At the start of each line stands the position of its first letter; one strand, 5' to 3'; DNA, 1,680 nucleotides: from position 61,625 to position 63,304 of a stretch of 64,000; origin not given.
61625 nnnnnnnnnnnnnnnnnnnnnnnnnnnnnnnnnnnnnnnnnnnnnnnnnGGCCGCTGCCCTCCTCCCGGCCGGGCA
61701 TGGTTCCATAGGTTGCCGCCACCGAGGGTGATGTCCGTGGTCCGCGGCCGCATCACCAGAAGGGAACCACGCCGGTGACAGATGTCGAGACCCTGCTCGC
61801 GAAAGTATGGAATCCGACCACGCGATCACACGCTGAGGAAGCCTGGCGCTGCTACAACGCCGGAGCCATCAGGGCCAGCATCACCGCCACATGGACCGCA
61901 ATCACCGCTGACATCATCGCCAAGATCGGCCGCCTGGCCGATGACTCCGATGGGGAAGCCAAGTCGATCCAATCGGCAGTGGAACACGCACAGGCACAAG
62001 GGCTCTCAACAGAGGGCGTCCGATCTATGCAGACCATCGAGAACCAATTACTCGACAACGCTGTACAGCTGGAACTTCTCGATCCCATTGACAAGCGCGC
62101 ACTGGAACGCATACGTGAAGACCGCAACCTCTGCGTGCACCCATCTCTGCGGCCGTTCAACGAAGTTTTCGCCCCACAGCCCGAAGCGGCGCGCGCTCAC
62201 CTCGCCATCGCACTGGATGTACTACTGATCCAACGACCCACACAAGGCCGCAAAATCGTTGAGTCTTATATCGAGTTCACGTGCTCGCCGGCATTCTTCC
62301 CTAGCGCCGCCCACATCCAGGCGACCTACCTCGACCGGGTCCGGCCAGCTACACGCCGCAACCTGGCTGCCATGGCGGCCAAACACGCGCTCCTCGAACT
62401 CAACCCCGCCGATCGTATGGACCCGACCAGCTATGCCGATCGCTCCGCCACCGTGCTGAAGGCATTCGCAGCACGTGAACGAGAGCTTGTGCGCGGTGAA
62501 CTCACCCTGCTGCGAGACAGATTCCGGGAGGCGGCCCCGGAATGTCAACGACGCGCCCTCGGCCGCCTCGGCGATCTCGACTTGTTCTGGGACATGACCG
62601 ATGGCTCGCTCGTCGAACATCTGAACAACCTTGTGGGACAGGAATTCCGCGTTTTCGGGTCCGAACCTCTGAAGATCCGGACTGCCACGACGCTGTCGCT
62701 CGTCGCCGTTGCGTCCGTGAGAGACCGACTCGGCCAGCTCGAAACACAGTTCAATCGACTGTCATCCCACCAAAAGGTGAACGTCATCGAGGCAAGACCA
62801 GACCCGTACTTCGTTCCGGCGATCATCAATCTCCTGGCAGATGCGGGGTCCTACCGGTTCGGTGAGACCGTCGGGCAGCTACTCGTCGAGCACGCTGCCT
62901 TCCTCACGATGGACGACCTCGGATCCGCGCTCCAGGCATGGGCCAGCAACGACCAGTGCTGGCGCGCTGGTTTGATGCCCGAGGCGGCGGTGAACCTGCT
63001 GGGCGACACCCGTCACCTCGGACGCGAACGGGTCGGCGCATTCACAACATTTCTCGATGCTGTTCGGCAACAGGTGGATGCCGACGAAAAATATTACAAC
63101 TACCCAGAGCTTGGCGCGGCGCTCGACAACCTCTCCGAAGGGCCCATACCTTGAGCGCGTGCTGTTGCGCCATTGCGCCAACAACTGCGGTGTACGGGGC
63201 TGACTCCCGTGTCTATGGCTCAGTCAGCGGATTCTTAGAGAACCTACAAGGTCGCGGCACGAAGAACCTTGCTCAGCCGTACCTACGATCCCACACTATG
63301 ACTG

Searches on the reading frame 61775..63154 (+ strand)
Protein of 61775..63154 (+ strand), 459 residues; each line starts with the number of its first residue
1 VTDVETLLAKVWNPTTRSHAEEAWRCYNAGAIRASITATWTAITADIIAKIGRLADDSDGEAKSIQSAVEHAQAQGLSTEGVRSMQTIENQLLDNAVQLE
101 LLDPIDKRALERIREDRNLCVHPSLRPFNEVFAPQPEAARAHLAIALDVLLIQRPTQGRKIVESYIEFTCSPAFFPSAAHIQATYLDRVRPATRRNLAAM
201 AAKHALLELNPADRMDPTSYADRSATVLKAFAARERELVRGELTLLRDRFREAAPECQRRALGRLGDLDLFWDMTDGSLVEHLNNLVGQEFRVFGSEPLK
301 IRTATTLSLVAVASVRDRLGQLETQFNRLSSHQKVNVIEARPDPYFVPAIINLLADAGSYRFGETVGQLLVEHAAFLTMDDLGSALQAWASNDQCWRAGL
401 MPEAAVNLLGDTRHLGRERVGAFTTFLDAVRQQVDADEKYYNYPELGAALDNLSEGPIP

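Call 46: find_encoding_contigs(protein=window:61775-63154:+, flank=10000, max_places=2)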
Protein window:61775-63154:+ (459 aa): 1 contig read that carries it; 1 place shown.
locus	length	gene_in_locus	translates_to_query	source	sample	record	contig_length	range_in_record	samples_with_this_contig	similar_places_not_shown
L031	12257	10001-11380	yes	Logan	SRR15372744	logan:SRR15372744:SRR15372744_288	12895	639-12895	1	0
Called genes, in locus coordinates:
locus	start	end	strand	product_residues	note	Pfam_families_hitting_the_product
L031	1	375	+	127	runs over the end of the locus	-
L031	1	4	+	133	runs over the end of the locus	-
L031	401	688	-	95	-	-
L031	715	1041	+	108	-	-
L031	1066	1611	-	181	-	-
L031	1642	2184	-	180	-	-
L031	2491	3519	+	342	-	PF08751:TrwC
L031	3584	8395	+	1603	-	PF08751:TrwC, PF13245:AAA_19, PF13604:AAA_30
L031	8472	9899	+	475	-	PF02534:T4SS-DNA_transf, PF12696:TraG-D_C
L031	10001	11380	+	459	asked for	-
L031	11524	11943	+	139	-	-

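Call 55: search_protein_families(library=pfam, proteins=[window:61775-63154:+], max_evalue=0.05)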
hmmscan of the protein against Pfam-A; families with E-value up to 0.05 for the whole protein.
window:61775-63154:+ (459 aa): 1 family
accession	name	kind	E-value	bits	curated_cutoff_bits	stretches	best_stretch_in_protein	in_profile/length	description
PF13643.11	DUF4145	-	0.028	14.9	23.1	0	87-125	36-72/88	Domain of unknown function (DUF4145)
